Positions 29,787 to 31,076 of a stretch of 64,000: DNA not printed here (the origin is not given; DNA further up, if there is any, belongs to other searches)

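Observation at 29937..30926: Single-gene islet encoding a membrane-anchored DUF2726 nuclease-like domain fused to a STAS domain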

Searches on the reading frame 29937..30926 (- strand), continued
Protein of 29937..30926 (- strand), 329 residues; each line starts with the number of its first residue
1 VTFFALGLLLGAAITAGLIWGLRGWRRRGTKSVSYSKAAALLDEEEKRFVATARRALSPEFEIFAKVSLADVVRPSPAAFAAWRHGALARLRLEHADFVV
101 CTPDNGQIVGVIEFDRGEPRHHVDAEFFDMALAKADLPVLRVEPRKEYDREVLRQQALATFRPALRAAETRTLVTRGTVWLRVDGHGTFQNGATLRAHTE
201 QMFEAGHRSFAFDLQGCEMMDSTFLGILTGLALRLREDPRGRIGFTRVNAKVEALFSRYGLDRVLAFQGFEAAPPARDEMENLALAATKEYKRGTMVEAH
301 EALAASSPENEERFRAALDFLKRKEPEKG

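Call 45: search_protein_families(library=ncbifam, proteins=[L035:3490-5841:+, L035:5959-8292:+, L035:8346-9407:+, L035:9407-10273:+, L035:10275-10883:+, L001:9292-10008:+, L001:5528-7897:-, L035:1658-2356:+, L035:241-1647:+], max_evalue=0.01)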
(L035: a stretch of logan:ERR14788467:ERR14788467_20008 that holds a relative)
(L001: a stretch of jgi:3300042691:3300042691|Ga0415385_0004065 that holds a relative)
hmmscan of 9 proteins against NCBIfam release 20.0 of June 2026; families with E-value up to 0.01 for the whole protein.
L035:3490-5841:+ (783 aa): 9 families
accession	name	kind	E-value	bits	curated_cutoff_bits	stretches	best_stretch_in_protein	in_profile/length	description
TIGR02517.1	type_II_gspD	equivalog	3.6e-44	151.2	351.35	1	308-661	266-596/600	type II secretion system secretin GspD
TIGR02515.1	IV_pilus_PilQ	subfamily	4.7e-32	111.5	284.35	1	360-655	134-427/428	type IV pilus secretin PilQ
TIGR02519.1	pilus_MshL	equivalog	3.7e-29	101.7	250.2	1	364-654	2-289/290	pilus (MSHA type) biogenesis protein MshL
TIGR02516.1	type_III_yscC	equivalog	7.1e-23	80.9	238.45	1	359-656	197-462/463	type III secretion system outer membrane ring subunit SctC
NF010083.0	PRK13568.1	equivalog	1.1e-15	57.4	554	1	362-656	153-418/419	DNA uptake porin HofQ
NF042912.1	Amuc_1098_fam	equivalog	8e-15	53.9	750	2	584-659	725-799/805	Amuc_1098 family type IV pilus outer membrane protein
NF007851.2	PRK10560.1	exception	1.5e-12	47.1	598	1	448-656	213-410/412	DNA uptake porin HofQ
TIGR02520.1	pilus_B_mal_scr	equivalog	1.5e-09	36.9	287.65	1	385-652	261-511/513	PilN family type IVB pilus formation outer membrane protein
NF011873.0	PRK15346.1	equivalog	3e-08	32.8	524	1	387-647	262-485/499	EscC/YscC/HrcC family type III secretion system outer membrane ring protein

L035:5959-8292:+ (777 aa): 4 families
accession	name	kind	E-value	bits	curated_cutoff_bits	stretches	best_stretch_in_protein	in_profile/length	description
TIGR02532.1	IV_pilin_GFxxxE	domain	0.00032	20.4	16.3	1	9-30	2-23/24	prepilin-type N-terminal cleavage/methylation domain-containing protein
TIGR01710.1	typeII_sec_gspG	equivalog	0.00034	20.6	88.85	1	9-61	1-53/134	type II secretion system major pseudopilin GspG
NF007862.0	PRK10574.1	equivalog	0.00055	20.1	138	1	7-60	3-56/145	prepilin peptidase-dependent pilin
NF041013.1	T4P_ComGE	equivalog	0.00061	19.8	49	1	7-65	2-61/83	competence type IV pilus minor pilin ComGE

L035:8346-9407:+ (353 aa): 21 families
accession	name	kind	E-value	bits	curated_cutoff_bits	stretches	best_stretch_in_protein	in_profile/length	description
TIGR01420.1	pilT_fam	subfamily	4.7e-83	279.3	319.1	1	60-332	64-335/343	PilT/PilU family type 4a pilus ATPase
TIGR02525.1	plasmid_TraJ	equivalog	6.3e-42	143.9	368.3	1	88-295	120-327/372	plasmid transfer ATPase TraJ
NF041000.1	ATPase_ComGA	equivalog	1.3e-39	135.8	300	1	60-265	67-265/267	competence type IV pilus ATPase ComGA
NF007755.0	PRK10436.1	equivalog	5.3e-37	127.6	617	1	59-266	155-356/465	type II secretion system protein GspE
TIGR02533.1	type_II_gspE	equivalog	3.1e-36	125.1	630.25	1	68-265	188-379/486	type II secretion system ATPase GspE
TIGR02538.1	type_IV_pilB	equivalog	3.6e-35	121.6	675.65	1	110-265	305-452/564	type IV-A pilus assembly ATPase PilB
TIGR02524.1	dot_icm_DotB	equivalog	3.6e-32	111.9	463.3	1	88-297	105-316/358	Dot/Icm type IV secretion system ATPase DotB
NF053534.1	T4PilAsmATPsTfpB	equivalog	1.2e-30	106.4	850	1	111-240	329-453/584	type IV pilus assembly ATPase TfpB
NF058587.1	archaellum_moto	equivalog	2.8e-23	82.5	550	1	114-236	272-393/527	archaellum flagellar ATPase motor FlaI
TIGR02782.1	TrbB_P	equivalog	9.5e-16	57.9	304.55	1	116-262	135-278/303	P-type conjugative transfer ATPase TrbB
TIGR02788.1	VirB11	equivalog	7.1e-15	54.8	249.95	1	121-241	147-267/308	P-type DNA transfer ATPase VirB11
NF010425.0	PRK13851.1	equivalog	3.2e-14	52.6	461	1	120-255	164-296/344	type IV secretion system protein VirB11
NF010407.0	PRK13833.1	subfamily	2.5e-13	50.2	499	1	121-261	147-284/323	conjugal transfer protein TrbB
TIGR03819.1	heli_sec_ATPase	hypoth_equivalog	3.3e-13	49.5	373.15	1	119-236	179-297/340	TadA family conjugal transfer-associated ATPase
NF010469.0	PRK13894.1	subfamily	1.2e-11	44.5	508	1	121-248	152-276/320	conjugal transfer ATPase TrbB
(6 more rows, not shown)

L035:9407-10273:+ (288 aa): 0 families

L035:10275-10883:+ (202 aa): 0 families

L001:9292-10008:+ (238 aa): 0 families

L001:5528-7897:- (789 aa): 5 families
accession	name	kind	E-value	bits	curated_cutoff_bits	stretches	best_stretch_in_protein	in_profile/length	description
NF042943.1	HerA_antiphage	equivalog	2.2e-09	36.5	800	1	289-425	395-534/566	anti-phage-associated helicase HerA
NF033849.1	ser_rich_anae_1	subfamily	3.6e-07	27.9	650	1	356-405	1054-1103/1163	serine-rich protein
NF053655.1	CedD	equivalog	1.9e-05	23.6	600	0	33-84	217-268/527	DNA-translocating ATPase CedD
NF041017.1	DNA_import_CedB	equivalog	3.3e-05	22.7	700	0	36-79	274-318/590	DNA import protein CedB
TIGR03743.1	SXT_TraD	subfamily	0.00096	17.7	366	1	28-76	166-214/636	conjugative transfer system coupling protein TraD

L035:1658-2356:+ (232 aa): 7 families
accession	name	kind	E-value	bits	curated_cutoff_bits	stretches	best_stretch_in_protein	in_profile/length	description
NF001753.0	PRK00481.1-3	subfamily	2.3e-61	207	243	1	2-197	15-221/252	NAD-dependent protein deacylase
NF001755.0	PRK00481.1-5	equivalog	6.9e-60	202.4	318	1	2-193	42-239/278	Sir2 family NAD+-dependent deacetylase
NF040867.1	prot_deacyl_CobB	equivalog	1.5e-51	175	320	1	3-197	13-216/242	NAD-dependent protein deacetylase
NF001752.0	PRK00481.1-1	equivalog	4e-37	128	221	1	2-188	16-208/242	NAD-dependent protein deacylase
NF001754.0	PRK00481.1-4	equivalog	2e-35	122.1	252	1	2-194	17-215/244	NAD-dependent protein deacylase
NF010736.0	PRK14138.1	equivalog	7.2e-30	104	395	1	4-207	15-220/244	NAD-dependent deacetylase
NF003738.0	PRK05333.1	equivalog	2.2e-28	99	305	2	2-110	28-137/295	NAD-dependent protein deacetylase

L035:241-1647:+ (468 aa): 2 families
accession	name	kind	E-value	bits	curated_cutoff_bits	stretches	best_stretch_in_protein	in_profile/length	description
NF033681.1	ExeM_NucH_DNase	subfamily_domain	3.7e-08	32.7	300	1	217-367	278-445/546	ExeM/NucH family extracellular endonuclease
NF045851.1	mem_nucl_MnuA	subfamily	0.004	17.2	185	0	193-247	1-56/317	MnuA family membrane nuclease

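Call 47: find_encoding_contigs(protein=P0044, flank=8000, max_places=3)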
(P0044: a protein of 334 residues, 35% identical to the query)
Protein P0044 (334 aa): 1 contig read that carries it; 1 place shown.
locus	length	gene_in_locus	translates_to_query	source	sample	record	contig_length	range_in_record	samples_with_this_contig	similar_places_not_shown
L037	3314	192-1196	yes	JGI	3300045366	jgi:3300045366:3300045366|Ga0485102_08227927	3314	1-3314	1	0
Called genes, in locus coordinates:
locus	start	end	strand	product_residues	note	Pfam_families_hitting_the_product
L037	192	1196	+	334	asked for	PF10881:DUF2726, PF13466:STAS_2, PF01740:STAS (weak)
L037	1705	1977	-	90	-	-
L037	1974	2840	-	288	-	PF00581:Rhodanese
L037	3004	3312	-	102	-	?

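Call 48: find_encoding_contigs(protein=P0075, flank=6000, max_places=3)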
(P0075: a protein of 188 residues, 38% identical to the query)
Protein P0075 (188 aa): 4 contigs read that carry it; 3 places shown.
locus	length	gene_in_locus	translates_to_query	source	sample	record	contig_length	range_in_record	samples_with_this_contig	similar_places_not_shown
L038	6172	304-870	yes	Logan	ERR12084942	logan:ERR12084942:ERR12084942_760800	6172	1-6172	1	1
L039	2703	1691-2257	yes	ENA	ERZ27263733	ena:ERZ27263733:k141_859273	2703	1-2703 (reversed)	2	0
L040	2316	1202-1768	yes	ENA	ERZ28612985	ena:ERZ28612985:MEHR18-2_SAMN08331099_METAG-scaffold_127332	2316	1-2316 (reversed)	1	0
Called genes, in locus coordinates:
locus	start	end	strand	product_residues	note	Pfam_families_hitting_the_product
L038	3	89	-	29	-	?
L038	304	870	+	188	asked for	PF10881:DUF2726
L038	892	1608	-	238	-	-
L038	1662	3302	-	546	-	PF14237:GYF_2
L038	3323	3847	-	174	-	PF14237:GYF_2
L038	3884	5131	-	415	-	-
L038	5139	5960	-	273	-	PF14237:GYF_2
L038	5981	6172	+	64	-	?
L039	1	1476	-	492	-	?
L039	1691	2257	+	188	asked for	PF10881:DUF2726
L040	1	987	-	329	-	?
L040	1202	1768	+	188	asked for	PF10881:DUF2726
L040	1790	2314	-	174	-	?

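Call 51: find_encoding_contigs(protein=P0046, flank=6000, max_places=5)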
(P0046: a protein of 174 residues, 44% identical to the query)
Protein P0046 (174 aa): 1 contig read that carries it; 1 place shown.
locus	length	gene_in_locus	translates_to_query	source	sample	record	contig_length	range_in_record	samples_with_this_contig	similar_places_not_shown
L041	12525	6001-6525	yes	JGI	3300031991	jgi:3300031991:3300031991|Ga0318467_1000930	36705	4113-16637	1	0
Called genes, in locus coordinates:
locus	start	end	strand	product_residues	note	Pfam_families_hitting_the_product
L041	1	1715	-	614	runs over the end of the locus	PF00664:ABC_membrane, PF00005:ABC_tran, PF02463:SMC_N (weak)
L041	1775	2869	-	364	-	PF06750:A24_N_bact, PF01478:Peptidase_A24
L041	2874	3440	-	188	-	PF13580:SIS_2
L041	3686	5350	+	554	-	-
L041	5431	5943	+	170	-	-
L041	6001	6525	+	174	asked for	PF01740:STAS, PF13466:STAS_2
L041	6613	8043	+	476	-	PF01590:GAF, PF13185:GAF_2, PF13492:GAF_3 (weak), PF07228:SpoIIE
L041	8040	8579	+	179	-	PF01025:GrpE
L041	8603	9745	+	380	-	PF00226:DnaJ, PF01556:DnaJ_C, PF00684:DnaJ_CXXCXGXG, PF27439:DnaJ_C_2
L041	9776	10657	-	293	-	PF00696:AA_kinase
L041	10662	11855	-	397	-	PF01960:ArgJ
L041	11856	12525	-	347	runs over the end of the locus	PF01118:Semialdhyde_dh, PF22698:Semialdhyde_dhC_1, PF02774:Semialdhyde_dhC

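Call 52: search_protein_families(library=ncbifam, proteins=[P0046, P0047, P0048, P0051], max_evalue=0.01)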
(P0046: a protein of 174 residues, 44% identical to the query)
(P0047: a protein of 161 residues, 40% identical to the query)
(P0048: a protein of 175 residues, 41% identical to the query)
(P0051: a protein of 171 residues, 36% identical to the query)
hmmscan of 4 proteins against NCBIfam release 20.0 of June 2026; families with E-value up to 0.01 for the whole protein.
P0046 (174 aa): 3 families
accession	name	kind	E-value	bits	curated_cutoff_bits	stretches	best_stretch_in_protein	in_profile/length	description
NF045506.1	antisigant_RssC_Pseudo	equivalog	1.7e-05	24.6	250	1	43-164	43-158/159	anti-sigma factor antagonist RssC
TIGR00377.1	ant_ant_sig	superfamily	2.4e-05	24.2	53.45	1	9-103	7-101/108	anti-sigma factor antagonist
TIGR02886.1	spore_II_AA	equivalog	8e-05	22.6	114.75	1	12-100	6-94/106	anti-sigma F factor antagonist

P0047 (161 aa): 3 families
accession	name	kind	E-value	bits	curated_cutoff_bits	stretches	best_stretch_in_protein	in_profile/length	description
TIGR00377.1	ant_ant_sig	superfamily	7e-08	32.3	53.45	1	8-99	12-105/108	anti-sigma factor antagonist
TIGR02886.1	spore_II_AA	equivalog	5.6e-07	29.5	114.75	1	9-99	9-101/106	anti-sigma F factor antagonist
NF045506.1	antisigant_RssC_Pseudo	equivalog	1.6e-05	24.8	250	1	40-151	46-158/159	anti-sigma factor antagonist RssC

P0048 (175 aa): 3 families
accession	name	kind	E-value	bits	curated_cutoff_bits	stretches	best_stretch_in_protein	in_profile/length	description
NF045506.1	antisigant_RssC_Pseudo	equivalog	1.9e-13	50.5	250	1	32-158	31-157/159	anti-sigma factor antagonist RssC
TIGR00377.1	ant_ant_sig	superfamily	2.5e-08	33.8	53.45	1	14-106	12-104/108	anti-sigma factor antagonist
TIGR02886.1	spore_II_AA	equivalog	1.3e-06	28.3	114.75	1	13-95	7-89/106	anti-sigma F factor antagonist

P0051 (171 aa): 3 families
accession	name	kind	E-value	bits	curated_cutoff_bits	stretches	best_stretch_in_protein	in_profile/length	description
NF045506.1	antisigant_RssC_Pseudo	equivalog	2.3e-10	40.5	250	1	8-158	7-157/159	anti-sigma factor antagonist RssC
TIGR00377.1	ant_ant_sig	superfamily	1.4e-05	25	53.45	1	28-106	26-104/108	anti-sigma factor antagonist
TIGR02886.1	spore_II_AA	equivalog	0.0031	17.5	114.75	1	15-99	9-93/106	anti-sigma F factor antagonist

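Call 68: search_solved_structures(query=L001:5528-7897:-, max_evalue=0.01)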
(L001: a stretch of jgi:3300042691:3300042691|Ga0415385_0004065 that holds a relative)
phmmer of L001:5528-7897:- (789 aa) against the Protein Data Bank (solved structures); distinct sequences matched with E-value up to 0.01: 4.
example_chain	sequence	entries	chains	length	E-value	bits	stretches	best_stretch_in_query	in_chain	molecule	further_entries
8wiv_A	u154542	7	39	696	2.6e-08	36.1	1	306-439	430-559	Helicase HerA central domain-containing protein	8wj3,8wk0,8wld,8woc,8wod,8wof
8j4u_M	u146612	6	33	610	1.5e-06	30.3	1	292-409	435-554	Nucleoside triphosphate hydrolase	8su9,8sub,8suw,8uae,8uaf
11kk_A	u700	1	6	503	8.1e-05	24.6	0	35-79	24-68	HerA like helicase YjgR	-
7f6d_B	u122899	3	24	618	0.00016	23.6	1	289-397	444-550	HerA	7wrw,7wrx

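Call 71: search_dna_similar(query=window:29937-30926:-, collection=plasmids, mode=protein, max_rows=12, max_evalue=0.001)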
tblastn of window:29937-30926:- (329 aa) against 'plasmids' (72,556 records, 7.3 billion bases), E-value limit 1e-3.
Records with a match: 4; places in all: 4; records where one place covers at least 80% of the query: 0.
Best place of each record, by identity: <60% 4.
By first word of the organism name: Pseudoalteromonas 1; Klebsiella 1; Citrobacter 1; Serratia 1.
By predicted mobility (MOB-suite, as given by PLSDB): conjugative 3; non-mobilizable 1.
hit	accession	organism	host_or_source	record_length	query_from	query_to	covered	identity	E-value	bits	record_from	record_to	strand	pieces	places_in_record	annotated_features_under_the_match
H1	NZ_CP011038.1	Pseudoalteromonas nigrifaciens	mussels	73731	35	158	38%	27.6%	5e-8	62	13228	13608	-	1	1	DUF2726 domain-containing protein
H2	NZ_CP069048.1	Klebsiella pneumoniae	Homo sapiens,blood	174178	34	153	36%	25.6%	8e-4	49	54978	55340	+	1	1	DUF2726 domain-containing protein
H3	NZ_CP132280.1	Citrobacter youngae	whole organism,sewage sludge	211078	34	153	36%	25.6%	8e-4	49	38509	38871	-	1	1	DUF2726 domain-containing protein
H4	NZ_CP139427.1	Serratia marcescens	Homo sapiens,pure culture,blood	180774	34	153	36%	25.6%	1e-3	49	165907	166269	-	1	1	DUF2726 domain-containing protein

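Call 72: search_dna_similar(query=window:29937-30926:-, collection=phages, mode=protein, max_rows=12, max_evalue=0.001)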
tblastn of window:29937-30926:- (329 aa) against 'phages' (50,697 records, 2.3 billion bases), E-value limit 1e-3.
No match.

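Call 73: find_related_loci(query=A2, collection=viral_contigs, flank=5000)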
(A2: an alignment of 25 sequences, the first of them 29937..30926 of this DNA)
Query A2 (329 aa) in viral_contigs; peptide patterns used: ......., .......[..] (x = any residue, [..] = any of these).
25 stretches matched a pattern, but none encodes a relative of the query by tblastn (E <= 1e-3).
